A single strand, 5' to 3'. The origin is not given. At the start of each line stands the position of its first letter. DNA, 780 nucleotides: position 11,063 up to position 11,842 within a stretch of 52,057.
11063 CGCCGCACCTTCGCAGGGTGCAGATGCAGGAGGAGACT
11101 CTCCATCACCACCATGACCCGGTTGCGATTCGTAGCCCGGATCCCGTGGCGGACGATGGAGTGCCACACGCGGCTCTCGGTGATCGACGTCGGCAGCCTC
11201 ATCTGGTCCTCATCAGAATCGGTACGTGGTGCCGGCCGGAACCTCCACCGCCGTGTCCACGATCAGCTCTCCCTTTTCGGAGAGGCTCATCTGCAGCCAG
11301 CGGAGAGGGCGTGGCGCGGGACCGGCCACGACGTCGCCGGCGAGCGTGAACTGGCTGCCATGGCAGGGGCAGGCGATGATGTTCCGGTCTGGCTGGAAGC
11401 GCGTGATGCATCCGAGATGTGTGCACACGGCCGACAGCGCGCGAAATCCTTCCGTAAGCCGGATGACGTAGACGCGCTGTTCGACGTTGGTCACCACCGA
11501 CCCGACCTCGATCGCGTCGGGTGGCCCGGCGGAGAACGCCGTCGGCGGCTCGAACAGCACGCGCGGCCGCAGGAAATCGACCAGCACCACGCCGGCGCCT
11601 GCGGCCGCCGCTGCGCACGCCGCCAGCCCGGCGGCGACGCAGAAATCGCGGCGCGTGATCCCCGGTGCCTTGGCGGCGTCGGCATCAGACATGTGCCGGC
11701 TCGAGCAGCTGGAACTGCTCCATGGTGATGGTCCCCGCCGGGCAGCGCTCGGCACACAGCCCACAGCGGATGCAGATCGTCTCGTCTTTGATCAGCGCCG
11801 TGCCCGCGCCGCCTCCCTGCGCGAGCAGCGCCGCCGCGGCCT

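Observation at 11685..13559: GltD-like NAD(P)H flavoprotein translationally coupled to the Rieske gene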

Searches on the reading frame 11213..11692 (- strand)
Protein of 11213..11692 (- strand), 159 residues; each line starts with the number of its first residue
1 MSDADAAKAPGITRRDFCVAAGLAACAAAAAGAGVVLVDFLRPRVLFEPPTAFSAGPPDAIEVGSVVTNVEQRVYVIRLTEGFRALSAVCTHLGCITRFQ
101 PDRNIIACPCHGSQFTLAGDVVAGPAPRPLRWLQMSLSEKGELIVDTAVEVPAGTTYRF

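Call 9: search_protein_families(library=pfam, proteins=[window:11213-11692:-], max_evalue=0.01)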
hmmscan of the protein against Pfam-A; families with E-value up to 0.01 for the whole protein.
window:11213-11692:- (159 aa): 2 families
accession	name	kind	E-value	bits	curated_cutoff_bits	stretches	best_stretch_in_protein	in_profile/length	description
PF00355.32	Rieske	-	3.4e-11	43.3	20.3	1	67-131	19-85/88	Rieske [2Fe-2S] domain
PF10399.14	UCR_Fe-S_N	-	0.00013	21.8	24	1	7-43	4-40/41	Ubiquitinol-cytochrome C reductase Fe-S subunit TAT signal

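Call 44: search_solved_structures(query=window:11213-11692:-, max_evalue=0.01, show_alignments=5)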
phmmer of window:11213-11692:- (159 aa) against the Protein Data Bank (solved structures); distinct sequences matched with E-value up to 0.01: 80 (the best 60 are shown).
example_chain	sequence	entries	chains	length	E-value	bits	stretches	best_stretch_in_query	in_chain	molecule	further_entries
9rk4_A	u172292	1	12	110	1.3e-29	106.3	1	53-155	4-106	Similar to the Rieske Protein II of bc1 complex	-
8hn2_A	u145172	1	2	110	5.2e-17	65.3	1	63-148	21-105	Cytochrome b6-f complex iron-sulfur subunit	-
9rk3_A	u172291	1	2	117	7.1e-16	61.6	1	70-149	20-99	Similar to Rieske 2Fe-2S iron sulfur protein (Cytochrome b6-F complex)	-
7zxy_D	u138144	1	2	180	3.7e-14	56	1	85-151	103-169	Cytochrome b6-f complex iron-sulfur subunit 2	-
7r0w_D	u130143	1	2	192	4.3e-14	55.8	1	85-151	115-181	Rieske domain, PetC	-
3azc_A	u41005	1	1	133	5.5e-14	55.5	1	85-151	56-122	Cytochrome b6-f complex iron-sulfur subunit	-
1q90_C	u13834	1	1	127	2.4e-13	53.4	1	85-150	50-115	Cytochrome B6-F complex iron-sulfur subunit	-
2zt9_D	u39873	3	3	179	3.4e-13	52.9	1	85-146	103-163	Cytochrome b6-f complex iron-sulfur subunit 1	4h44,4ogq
1rfs_A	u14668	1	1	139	1.7e-12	50.6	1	85-135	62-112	RIESKE PROTEIN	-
6kls_A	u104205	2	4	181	2.2e-12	50.3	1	82-145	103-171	Rieske-I iron sulfur protein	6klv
6rqf_L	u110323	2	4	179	2.8e-12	49.9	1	85-135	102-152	Cytochrome b6-f complex iron-sulfur subunit, chloroplastic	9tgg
2e74_D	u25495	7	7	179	3.4e-12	49.6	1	78-137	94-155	Cytochrome b6-f complex iron-sulfur subunit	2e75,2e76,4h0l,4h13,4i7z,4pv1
7qrm_D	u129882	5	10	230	3.6e-12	49.6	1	85-134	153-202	Cytochrome b6-f complex iron-sulfur subunit, chloroplastic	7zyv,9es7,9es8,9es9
1vf5_D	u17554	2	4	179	4.9e-12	49.1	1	78-137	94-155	RIESKE IRON-SULFUR PROTEIN | Cytochrome b6-f complex iron-sulfur subunit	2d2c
1nyk_A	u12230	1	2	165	8.4e-12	48.4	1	79-145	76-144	Rieske iron-sulfur protein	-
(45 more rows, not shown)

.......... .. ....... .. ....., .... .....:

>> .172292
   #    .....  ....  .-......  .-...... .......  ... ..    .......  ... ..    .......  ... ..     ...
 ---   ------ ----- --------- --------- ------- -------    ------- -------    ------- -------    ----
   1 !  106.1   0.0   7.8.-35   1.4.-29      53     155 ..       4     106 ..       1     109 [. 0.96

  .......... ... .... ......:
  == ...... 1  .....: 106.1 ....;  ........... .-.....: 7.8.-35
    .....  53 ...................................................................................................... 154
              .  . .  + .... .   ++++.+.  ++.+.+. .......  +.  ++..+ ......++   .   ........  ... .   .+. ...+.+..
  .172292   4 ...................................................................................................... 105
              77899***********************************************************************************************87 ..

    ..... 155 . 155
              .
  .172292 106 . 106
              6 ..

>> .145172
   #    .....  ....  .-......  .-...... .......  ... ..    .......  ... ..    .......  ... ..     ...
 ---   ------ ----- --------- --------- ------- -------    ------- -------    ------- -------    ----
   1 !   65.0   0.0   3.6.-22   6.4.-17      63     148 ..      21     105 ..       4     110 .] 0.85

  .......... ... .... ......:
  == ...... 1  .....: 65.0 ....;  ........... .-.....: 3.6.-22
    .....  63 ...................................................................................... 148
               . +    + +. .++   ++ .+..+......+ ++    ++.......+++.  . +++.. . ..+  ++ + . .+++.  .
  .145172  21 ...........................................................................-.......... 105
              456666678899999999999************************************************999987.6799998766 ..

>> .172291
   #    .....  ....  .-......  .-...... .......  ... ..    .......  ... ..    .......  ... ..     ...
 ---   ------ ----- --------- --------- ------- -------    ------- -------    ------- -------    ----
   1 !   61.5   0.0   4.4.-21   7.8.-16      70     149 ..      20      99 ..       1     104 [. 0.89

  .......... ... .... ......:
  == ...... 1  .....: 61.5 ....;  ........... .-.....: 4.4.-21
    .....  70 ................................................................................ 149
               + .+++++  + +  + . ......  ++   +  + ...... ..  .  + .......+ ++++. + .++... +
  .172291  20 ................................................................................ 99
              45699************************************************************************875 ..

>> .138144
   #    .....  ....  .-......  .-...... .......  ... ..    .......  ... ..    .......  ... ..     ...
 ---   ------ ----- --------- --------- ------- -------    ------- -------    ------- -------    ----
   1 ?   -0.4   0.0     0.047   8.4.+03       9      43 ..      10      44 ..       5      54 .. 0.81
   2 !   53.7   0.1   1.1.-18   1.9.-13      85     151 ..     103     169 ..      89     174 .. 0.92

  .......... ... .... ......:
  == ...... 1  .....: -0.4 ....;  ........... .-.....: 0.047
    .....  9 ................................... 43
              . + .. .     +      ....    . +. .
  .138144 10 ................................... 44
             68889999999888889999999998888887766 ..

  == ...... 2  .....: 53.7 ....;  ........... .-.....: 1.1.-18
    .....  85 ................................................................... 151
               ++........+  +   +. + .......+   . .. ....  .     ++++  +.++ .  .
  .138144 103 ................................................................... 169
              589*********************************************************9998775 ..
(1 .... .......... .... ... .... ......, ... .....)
